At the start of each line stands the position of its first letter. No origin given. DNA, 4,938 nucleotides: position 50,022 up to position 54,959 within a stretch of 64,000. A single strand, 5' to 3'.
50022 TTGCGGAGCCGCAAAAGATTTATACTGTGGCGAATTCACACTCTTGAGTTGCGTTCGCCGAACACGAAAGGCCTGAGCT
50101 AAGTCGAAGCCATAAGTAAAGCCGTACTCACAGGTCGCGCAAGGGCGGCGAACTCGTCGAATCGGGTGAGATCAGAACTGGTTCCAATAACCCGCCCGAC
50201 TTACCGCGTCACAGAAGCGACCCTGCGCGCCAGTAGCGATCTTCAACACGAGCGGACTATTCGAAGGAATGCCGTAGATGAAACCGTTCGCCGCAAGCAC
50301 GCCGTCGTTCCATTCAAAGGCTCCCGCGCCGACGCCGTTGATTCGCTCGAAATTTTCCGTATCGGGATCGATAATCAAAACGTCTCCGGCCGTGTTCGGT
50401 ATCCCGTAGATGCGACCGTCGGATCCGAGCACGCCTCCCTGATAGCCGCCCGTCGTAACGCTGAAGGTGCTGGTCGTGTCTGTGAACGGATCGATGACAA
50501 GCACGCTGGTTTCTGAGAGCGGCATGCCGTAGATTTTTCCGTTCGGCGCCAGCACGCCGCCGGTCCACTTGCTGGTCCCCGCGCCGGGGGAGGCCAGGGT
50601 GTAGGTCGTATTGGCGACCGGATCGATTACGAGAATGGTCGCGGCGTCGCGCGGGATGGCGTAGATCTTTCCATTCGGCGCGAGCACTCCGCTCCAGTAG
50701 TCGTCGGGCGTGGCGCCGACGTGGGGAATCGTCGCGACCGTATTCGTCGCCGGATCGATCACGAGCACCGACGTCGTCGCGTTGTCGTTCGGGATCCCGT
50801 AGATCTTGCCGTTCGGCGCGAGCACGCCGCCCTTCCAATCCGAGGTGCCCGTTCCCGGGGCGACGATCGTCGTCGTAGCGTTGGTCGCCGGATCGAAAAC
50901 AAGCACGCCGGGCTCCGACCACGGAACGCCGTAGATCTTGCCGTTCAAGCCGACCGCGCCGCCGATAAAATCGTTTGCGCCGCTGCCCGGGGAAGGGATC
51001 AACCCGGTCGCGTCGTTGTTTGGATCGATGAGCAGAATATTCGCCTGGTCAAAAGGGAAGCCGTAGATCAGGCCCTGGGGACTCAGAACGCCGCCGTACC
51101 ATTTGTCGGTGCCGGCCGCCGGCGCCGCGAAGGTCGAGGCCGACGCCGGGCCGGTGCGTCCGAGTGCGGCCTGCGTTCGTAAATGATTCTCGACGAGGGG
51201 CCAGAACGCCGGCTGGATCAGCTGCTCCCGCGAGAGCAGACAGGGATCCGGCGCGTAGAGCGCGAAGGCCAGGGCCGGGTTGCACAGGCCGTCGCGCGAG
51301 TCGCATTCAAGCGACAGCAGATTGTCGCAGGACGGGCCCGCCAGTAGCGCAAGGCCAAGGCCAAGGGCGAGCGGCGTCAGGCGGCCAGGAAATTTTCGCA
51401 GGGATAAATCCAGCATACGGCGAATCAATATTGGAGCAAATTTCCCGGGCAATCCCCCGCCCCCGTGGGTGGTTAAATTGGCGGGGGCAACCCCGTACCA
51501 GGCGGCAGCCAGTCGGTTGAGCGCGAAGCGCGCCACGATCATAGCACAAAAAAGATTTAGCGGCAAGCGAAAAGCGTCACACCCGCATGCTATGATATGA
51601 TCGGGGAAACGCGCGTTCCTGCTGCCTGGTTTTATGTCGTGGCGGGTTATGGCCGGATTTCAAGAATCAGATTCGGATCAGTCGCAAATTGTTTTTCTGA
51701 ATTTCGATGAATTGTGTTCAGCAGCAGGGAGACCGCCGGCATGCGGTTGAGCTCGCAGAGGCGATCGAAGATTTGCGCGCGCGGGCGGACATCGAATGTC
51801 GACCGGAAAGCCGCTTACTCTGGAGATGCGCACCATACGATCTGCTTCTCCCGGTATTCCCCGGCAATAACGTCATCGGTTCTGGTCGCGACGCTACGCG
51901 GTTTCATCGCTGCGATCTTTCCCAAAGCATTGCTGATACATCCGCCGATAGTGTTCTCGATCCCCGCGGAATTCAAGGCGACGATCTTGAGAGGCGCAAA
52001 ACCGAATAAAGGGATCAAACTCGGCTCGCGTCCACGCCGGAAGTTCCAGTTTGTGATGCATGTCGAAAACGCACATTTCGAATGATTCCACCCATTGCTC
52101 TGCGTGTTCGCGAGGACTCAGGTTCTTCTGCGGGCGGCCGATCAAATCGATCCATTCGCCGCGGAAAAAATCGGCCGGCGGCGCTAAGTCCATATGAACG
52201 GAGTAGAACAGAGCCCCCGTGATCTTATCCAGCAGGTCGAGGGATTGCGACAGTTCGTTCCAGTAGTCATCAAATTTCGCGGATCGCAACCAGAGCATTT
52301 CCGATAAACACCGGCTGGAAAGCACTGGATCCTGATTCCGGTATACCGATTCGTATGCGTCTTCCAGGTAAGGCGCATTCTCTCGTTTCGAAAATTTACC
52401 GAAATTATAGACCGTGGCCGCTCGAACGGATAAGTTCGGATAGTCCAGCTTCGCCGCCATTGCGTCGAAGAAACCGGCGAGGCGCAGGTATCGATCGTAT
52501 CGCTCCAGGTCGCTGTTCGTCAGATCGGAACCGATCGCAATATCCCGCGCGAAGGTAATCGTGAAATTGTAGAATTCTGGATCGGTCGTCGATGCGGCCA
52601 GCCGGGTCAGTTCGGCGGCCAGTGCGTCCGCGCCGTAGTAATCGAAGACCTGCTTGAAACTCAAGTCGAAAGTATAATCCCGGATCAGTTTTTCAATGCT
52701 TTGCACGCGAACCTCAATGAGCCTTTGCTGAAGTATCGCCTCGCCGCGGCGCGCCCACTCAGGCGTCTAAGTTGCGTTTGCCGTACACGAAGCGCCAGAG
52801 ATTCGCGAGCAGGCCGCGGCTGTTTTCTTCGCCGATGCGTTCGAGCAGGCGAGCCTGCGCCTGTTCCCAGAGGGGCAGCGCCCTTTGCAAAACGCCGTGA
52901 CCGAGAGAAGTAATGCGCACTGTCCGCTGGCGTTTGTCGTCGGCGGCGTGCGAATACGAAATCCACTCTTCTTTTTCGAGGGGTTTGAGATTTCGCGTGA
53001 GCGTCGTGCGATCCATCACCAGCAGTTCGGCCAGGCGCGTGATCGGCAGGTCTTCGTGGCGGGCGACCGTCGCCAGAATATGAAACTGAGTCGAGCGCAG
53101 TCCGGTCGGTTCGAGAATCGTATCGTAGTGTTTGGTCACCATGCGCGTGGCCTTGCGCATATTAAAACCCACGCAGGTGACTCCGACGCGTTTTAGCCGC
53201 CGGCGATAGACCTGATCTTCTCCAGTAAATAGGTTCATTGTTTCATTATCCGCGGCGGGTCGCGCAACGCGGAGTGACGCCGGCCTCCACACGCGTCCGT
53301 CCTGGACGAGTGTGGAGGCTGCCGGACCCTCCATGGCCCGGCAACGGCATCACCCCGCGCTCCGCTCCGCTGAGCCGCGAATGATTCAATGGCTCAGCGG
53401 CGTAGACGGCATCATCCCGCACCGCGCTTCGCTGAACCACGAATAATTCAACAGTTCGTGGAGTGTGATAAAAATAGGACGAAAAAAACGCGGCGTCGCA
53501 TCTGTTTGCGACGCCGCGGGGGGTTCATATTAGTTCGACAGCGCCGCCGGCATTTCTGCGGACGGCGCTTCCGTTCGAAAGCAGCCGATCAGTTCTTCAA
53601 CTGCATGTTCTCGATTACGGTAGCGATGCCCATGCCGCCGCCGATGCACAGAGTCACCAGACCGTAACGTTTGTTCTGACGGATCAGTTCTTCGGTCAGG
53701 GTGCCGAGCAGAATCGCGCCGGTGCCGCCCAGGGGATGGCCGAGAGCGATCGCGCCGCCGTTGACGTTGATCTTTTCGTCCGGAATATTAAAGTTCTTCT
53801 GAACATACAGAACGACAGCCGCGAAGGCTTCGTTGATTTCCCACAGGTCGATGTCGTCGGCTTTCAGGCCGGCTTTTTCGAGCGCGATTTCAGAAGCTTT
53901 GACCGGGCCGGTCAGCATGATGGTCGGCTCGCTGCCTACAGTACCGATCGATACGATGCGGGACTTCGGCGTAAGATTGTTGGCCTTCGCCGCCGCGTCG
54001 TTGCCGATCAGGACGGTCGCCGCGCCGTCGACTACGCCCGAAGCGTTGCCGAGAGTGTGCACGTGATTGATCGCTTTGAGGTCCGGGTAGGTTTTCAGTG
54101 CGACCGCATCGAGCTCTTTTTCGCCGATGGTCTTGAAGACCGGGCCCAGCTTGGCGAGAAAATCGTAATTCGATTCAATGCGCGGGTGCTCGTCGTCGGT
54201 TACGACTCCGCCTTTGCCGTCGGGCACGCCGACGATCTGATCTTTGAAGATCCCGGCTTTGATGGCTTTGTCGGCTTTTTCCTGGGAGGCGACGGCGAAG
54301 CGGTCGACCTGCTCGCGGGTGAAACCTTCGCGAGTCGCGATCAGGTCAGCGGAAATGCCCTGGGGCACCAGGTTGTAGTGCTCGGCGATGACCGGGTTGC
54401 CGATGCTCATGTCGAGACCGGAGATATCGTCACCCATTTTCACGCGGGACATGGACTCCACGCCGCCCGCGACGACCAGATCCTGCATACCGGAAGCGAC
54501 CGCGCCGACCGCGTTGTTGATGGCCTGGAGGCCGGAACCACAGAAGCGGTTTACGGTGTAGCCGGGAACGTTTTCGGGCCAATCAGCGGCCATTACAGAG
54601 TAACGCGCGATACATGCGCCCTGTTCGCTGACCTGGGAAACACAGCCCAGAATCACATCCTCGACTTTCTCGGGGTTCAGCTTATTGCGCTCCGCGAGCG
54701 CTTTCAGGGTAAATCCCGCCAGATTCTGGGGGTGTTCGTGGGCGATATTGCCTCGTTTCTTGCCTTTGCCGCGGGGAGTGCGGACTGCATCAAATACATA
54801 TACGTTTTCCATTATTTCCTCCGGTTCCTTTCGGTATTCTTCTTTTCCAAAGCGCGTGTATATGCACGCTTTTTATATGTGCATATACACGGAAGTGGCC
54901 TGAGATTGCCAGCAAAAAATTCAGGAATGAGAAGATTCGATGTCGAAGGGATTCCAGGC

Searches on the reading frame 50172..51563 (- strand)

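Call 15: search_protein_families(library=pfam, proteins=[window:50172-51563:-], max_evalue=0.001)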
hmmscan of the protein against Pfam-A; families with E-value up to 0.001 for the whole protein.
window:50172-51563:- (463 aa): 3 families
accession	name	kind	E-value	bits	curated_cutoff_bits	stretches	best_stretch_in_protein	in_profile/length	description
PF16819.11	DUF5074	-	2.3e-12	47.1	27.2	1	217-326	116-224/353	Domain of unknown function (DUF5074)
PF21959.2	DUF6923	-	1.6e-09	38.4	27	1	164-314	47-202/234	Repeat of unknown function (DUF6923)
PF18006.6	SepRS_C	-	5.7e-05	23.5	26.9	0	382-392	7-17/31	O-phosphoseryl-tRNA synthetase C-terminal domain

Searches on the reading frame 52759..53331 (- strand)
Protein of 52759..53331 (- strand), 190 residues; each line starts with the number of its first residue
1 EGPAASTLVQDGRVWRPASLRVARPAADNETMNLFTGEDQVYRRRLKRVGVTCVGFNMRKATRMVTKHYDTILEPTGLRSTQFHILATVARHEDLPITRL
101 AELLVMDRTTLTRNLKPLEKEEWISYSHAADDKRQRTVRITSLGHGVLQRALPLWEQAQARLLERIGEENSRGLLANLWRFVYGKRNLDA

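Call 15: search_protein_families(library=pfam, proteins=[window:52759-53331:-], max_evalue=0.001)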
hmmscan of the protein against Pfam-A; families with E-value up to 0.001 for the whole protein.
window:52759-53331:- (190 aa): 6 families
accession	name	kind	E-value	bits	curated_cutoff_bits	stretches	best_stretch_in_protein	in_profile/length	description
PF01047.28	MarR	-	1.8e-13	50.6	24.6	1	80-135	3-58/59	MarR family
PF12802.13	MarR_2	-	3.7e-09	37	27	1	77-135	2-61/61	MarR family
PF22381.2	Staph_reg_Sar_Rot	-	3.4e-07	30.7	27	1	69-144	3-78/85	Transcriptional regulator SarA/Rot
PF13463.12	HTH_27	-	5.5e-06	27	22.2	1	82-142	5-66/68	Winged helix DNA-binding domain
PF13412.12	HTH_24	-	2.6e-05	24.1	21.9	1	79-124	2-47/48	Winged helix-turn-helix DNA-binding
PF25213.1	HVO_A0261_N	-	0.00015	22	35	1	84-159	15-82/86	HVO_A0261 N-terminal domain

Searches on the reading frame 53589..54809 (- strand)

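Call 15: search_protein_families(library=pfam, proteins=[window:53589-54809:-], max_evalue=0.001)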
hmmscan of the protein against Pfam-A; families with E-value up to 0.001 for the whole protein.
window:53589-54809:- (406 aa): 5 families
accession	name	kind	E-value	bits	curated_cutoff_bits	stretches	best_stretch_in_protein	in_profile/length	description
PF00108.29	Thiolase_N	-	1.3e-52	179.2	26.4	1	3-268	1-256/260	Thiolase, N-terminal domain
PF02803.24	Thiolase_C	-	6e-46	155.5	27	1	280-400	2-122/123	Thiolase, C-terminal domain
PF22691.2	Thiolase_C_1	-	1.5e-05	25.2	28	1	292-336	10-54/144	Thiolase C-terminal domain-like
PF00109.32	ketoacyl-synt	-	4.3e-05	23.7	20.8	1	82-122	166-206/252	Beta-ketoacyl synthase, N-terminal domain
PF08541.16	ACP_syn_III_C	-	0.00016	22.2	26.6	0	310-395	1-83/90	3-Oxoacyl-[acyl-carrier-protein (ACP)] synthase III C terminal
